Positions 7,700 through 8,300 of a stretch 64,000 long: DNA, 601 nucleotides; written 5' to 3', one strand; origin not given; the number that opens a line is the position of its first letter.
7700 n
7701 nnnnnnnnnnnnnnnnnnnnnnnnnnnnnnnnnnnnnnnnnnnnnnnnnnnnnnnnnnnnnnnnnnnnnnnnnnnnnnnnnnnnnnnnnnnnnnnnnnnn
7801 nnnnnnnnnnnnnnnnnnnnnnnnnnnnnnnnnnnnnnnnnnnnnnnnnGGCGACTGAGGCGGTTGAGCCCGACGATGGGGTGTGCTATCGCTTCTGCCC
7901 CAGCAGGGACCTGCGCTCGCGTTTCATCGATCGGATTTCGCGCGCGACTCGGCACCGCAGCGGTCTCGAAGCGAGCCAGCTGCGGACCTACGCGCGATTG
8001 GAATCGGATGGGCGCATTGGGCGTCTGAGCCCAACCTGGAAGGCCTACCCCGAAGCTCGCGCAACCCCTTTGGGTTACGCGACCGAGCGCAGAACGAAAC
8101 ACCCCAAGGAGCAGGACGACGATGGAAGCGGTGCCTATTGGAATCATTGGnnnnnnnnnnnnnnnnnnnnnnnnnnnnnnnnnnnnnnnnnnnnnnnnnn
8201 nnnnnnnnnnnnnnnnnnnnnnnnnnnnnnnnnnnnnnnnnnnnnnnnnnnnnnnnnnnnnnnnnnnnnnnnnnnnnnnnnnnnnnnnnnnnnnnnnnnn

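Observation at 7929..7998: Four copies of a 70-75 bp palindromic intergenic repeat (REP/MITE-like element)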

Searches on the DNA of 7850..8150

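Call 7: search_rna_families(source=window, start=7850, end=8150, threshold=evalue, max_evalue=10, show_alignments=3)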
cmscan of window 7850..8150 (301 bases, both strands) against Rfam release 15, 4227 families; matches with E-value up to 10: 0.
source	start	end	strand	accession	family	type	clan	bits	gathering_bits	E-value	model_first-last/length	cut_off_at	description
